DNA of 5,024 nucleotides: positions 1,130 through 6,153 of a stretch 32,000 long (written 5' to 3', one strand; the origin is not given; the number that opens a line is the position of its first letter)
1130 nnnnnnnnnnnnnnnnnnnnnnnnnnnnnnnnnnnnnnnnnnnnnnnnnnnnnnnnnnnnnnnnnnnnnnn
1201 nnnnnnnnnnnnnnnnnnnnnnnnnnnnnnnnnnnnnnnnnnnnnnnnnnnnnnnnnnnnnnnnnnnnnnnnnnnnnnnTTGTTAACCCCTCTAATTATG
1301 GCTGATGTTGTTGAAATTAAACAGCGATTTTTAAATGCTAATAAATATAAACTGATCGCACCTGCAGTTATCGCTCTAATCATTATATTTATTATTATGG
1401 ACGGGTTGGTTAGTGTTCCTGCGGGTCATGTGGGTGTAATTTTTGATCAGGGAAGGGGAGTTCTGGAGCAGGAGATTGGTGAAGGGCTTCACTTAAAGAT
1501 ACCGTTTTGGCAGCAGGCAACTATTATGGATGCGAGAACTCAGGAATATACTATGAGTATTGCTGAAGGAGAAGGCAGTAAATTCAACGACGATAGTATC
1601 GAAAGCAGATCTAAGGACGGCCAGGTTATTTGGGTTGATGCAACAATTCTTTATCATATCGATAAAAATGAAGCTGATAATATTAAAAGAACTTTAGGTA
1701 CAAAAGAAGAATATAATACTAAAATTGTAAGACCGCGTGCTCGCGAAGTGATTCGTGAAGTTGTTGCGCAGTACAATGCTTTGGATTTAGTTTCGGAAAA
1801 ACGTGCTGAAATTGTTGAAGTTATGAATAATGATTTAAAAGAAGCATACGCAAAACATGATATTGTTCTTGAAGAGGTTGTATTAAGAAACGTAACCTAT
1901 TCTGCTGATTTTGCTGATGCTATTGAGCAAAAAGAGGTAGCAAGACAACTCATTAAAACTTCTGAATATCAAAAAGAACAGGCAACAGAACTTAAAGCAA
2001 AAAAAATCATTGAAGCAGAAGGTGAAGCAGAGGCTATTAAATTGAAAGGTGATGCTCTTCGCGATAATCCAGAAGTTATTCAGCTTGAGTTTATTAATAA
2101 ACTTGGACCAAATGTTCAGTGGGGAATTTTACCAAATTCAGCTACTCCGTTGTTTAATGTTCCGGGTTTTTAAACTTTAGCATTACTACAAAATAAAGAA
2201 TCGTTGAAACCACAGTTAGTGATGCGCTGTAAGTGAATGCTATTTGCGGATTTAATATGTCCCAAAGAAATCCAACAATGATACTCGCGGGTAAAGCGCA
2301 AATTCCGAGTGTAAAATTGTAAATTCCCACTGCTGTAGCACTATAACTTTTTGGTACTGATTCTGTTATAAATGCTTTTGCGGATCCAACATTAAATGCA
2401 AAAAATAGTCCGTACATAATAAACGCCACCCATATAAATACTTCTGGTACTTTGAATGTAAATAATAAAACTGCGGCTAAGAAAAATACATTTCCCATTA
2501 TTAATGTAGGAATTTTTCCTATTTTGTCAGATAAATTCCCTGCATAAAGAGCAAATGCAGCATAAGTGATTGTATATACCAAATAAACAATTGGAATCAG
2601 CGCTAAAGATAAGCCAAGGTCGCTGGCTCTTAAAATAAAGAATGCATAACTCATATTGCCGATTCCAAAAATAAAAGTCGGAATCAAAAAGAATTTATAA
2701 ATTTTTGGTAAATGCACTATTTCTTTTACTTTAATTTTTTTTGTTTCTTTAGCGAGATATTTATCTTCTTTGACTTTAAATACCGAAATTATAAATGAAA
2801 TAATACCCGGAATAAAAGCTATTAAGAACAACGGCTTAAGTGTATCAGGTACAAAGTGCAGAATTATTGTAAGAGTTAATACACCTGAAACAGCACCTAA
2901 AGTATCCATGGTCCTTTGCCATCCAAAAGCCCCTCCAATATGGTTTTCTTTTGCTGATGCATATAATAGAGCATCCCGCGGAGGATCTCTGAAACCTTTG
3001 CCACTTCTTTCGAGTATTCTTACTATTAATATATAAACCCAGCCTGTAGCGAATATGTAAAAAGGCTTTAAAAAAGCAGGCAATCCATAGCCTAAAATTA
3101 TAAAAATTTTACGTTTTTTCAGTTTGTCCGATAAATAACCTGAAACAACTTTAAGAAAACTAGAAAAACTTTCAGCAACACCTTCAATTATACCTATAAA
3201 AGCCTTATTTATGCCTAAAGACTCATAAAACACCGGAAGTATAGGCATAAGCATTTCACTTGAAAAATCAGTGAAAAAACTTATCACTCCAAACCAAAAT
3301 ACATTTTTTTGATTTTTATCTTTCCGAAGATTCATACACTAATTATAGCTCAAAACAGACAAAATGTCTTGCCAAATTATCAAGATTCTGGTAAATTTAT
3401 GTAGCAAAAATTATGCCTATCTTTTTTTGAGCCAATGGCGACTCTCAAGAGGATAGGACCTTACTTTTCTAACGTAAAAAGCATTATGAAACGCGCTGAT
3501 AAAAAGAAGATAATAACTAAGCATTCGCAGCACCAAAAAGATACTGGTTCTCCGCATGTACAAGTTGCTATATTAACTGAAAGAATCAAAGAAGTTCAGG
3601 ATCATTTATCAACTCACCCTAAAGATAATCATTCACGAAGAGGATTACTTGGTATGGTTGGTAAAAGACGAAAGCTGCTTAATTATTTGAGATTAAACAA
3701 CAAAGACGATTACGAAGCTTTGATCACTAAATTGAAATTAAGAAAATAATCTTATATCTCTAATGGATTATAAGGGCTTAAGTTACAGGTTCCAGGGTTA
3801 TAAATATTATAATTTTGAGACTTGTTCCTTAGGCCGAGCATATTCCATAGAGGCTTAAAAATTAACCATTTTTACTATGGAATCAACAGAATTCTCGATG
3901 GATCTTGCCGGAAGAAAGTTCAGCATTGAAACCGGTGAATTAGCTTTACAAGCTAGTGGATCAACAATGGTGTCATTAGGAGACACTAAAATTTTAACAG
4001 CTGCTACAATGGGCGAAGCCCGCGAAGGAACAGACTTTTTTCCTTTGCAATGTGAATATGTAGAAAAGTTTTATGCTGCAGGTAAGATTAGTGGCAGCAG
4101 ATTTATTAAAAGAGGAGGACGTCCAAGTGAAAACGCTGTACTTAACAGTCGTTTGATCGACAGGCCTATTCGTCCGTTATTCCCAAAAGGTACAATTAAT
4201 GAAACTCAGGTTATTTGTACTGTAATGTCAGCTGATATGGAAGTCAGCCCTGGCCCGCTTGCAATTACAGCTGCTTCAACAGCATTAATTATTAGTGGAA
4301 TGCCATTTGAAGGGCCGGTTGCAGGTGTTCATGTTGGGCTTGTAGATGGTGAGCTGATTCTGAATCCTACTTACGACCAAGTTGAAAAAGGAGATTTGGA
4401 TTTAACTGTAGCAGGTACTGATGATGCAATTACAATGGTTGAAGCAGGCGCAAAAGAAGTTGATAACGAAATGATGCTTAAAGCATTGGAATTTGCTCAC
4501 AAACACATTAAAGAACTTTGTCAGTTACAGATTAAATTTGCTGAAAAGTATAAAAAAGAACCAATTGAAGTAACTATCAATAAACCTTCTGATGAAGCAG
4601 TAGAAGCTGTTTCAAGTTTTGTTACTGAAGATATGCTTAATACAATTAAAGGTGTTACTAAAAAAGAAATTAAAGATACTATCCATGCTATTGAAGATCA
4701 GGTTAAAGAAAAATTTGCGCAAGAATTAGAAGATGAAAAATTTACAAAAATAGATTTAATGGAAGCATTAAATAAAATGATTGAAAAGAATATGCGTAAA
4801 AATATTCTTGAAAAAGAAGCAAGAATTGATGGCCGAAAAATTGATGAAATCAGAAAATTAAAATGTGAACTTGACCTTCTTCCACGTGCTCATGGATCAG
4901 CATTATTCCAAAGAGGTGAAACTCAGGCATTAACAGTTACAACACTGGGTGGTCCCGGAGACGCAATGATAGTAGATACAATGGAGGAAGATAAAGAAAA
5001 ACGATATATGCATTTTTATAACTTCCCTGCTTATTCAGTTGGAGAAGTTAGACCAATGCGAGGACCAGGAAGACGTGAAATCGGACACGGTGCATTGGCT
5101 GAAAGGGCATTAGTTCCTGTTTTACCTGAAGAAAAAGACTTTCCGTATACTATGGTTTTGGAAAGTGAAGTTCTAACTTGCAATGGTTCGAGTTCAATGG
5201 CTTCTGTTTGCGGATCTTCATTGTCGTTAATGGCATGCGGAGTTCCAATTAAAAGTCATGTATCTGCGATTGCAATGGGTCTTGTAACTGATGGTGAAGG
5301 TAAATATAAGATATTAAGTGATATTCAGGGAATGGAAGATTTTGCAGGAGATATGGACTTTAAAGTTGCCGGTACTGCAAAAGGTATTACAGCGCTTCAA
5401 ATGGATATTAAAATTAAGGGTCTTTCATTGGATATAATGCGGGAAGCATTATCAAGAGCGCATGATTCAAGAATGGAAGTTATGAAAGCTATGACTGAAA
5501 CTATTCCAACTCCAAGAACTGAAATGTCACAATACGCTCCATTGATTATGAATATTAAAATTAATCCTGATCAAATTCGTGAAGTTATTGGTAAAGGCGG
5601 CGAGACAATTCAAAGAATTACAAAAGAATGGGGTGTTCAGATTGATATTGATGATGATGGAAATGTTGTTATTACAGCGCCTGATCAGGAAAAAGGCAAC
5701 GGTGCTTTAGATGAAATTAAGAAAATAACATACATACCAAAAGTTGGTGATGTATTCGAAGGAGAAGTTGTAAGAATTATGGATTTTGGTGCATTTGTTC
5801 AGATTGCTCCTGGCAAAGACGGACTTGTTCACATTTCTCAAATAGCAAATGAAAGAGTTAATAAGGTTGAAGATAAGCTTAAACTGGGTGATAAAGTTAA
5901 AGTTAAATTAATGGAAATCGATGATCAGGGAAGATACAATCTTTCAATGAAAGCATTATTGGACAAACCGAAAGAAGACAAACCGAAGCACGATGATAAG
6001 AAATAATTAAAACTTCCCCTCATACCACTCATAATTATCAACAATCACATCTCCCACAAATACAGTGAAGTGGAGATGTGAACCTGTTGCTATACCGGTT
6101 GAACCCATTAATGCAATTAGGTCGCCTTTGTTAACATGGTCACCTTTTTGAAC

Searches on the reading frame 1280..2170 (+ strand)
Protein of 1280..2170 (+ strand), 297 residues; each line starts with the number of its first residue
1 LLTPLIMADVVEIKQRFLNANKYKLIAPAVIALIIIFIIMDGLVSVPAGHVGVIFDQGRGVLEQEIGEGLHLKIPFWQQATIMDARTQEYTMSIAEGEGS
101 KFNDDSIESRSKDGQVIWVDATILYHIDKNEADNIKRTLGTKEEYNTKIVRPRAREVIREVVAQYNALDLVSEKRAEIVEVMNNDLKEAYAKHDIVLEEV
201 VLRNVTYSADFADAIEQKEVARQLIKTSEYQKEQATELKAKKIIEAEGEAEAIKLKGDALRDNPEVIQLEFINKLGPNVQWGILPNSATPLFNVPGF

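Call 30: search_protein_families(library=pfam, proteins=[window:1280-2170:+], max_evalue=0.001)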
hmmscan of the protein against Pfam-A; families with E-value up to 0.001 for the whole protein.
window:1280-2170:+ (297 aa): 1 family
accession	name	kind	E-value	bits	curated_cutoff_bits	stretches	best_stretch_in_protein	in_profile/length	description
PF01145.31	Band_7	-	6.2e-32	111.5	23.6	1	45-234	2-171/176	SPFH domain / Band 7 family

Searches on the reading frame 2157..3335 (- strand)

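Call 30: search_protein_families(library=pfam, proteins=[window:2157-3335:-], max_evalue=0.001)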
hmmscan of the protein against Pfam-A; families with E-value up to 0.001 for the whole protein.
window:2157-3335:- (393 aa): 2 families
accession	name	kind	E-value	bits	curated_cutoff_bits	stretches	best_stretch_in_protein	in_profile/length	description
PF07690.21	MFS_1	-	7e-40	137.4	33.4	2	17-233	3-224/347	Major Facilitator Superfamily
PF12832.13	MFS_1_like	-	2e-12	47.3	25.2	1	28-368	17-372/373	MFS_1 like family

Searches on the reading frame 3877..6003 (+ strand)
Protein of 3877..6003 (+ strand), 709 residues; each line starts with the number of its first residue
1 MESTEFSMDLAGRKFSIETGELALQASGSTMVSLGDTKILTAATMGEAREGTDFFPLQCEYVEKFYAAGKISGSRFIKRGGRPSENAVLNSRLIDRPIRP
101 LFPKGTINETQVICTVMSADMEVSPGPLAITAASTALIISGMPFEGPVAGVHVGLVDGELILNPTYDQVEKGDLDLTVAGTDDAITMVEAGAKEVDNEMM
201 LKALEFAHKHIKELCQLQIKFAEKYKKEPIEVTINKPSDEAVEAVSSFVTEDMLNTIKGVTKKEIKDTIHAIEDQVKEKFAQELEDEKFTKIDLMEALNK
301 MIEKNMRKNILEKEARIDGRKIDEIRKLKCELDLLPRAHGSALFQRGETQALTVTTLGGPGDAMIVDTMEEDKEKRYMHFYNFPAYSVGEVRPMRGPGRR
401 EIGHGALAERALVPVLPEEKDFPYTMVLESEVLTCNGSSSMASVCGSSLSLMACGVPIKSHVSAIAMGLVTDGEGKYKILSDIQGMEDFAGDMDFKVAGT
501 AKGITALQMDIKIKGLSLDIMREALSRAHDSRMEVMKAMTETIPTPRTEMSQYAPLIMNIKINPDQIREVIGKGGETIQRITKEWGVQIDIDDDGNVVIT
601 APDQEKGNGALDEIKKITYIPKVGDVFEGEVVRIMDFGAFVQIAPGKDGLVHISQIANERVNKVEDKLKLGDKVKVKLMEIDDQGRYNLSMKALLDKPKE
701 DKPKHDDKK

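Call 30: search_protein_families(library=pfam, proteins=[window:3877-6003:+], max_evalue=0.001)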
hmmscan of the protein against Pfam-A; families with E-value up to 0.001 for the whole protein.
window:3877-6003:+ (709 aa): 6 families
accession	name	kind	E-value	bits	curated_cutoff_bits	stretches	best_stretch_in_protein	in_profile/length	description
PF01138.27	RNase_PH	-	1.3e-52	178.1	25.5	2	12-143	2-130/130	3' exoribonuclease family, domain 1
PF03725.20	RNase_PH_C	-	1.8e-22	79.5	20.8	2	146-209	1-66/67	3' exoribonuclease family, domain 2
PF00575.29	S1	-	1.9e-20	73.5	22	1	621-692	2-74/74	S1 RNA binding domain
PF03726.19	PNPase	-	3e-10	40.9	24.6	1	242-321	3-81/81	Polyribonucleotide nucleotidyltransferase, RNA binding domain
PF00013.35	KH_1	-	7.9e-10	38.8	21.5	1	559-615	3-65/66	KH domain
PF24685.1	OB_RRP5_4th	-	3.7e-05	24.1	31.5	1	620-680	5-70/92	RRP5 OB-fold domain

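Call 31: find_related_loci(query=window:3877-6003:+, collection=genome_contigs, flank=1000)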
Query window:3877-6003:+ (709 aa) in genome_contigs; peptide patterns used: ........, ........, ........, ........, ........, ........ (x = any residue, [..] = any of these).
130 stretches matched a pattern; 111 encode a relative of the query (tblastn E <= 1e-3); the best 80 are kept; 80 distinct loci.
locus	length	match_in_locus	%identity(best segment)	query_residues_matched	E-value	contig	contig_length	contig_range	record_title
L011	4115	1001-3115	83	1-704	0e+0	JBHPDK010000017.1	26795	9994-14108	Patescibacteria group bacterium isolate SAG AM-311-A13 NODE_17_length_26795_cov_30.570419, whole genome shotgun sequence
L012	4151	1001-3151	83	1-708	0e+0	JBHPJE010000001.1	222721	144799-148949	Patescibacteria group bacterium isolate SAG AM-312-L06 AM-312-L06_NODE_1, whole genome shotgun sequence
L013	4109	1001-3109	82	1-702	0e+0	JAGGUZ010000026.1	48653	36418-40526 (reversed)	MAG: bacterium isolate AUK087 PB_MBMC_041_c_000000000017, whole genome shotgun sequence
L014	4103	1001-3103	82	1-701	0e+0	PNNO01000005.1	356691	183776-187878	MAG: bacterium isolate SW.3.65 SW_1000002_356691, whole genome shotgun sequence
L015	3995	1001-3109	79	1-701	0e+0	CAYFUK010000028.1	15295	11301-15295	MAG TPA_asm: uncultured Candidatus Peribacteria bacterium isolate ERP107533_co1_54 genome assembly, contig: NODE_3298_le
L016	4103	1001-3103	73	1-702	0e+0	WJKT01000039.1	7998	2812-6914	MAG: Candidatus Peregrinibacteria bacterium isolate Bin_387 k141_1908067, whole genome shotgun sequence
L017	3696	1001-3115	67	1-699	0e+0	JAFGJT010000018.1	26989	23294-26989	MAG: Candidatus Peregrinibacteria bacterium isolate Zod_Metabat.293 k87_12715758, whole genome shotgun sequence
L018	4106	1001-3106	65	1-708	0e+0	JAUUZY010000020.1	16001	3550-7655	MAG: Candidatus Peregrinibacteria bacterium isolate CSMAG_205 CSMAG_205_k127_16382304_length_16001_cov_18.0004, whole ge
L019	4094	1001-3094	65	1-696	0e+0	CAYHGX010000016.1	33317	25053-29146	MAG TPA_asm: uncultured Candidatus Peribacteria bacterium isolate ERP119702_co3_212 genome assembly, contig: NODE_704_le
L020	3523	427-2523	63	1-698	0e+0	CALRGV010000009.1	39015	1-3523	MAG: Candidatus Peribacteria bacterium isolate TH-Jun18-111 genome assembly, contig: TH-Jun18-C1910, whole genome shotgu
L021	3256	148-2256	63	1-696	0e+0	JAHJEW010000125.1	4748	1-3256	MAG: Patescibacteria group bacterium isolate Modern_marine_glass_biofilm.mb.143 Modern_marine_gla.mb.143_k141_1073719, w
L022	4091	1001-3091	64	1-695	0e+0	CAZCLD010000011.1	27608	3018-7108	MAG TPA_asm: uncultured Candidatus Peribacteria bacterium isolate SRP077602_co2_303 genome assembly, contig: NODE_2572_l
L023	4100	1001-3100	72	1-701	0e+0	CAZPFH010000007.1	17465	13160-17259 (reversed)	MAG TPA_asm: uncultured Candidatus Peribacteria bacterium isolate SRP332253_co1_95 genome assembly, contig: NODE_5300_le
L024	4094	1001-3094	63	1-695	0e+0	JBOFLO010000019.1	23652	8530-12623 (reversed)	MAG: Candidatus Altimarinota bacterium isolate WFFMC_MAG_338 k139_92282_flag=1_multi=7.0000_len=23652, whole genome shot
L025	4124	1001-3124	62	1-706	0e+0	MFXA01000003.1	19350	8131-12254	MAG: Candidatus Peregrinibacteria bacterium RIFCSPLOWO2_01_FULL_39_12 rifcsplowo2_01_scaffold_10988, whole genome shotgu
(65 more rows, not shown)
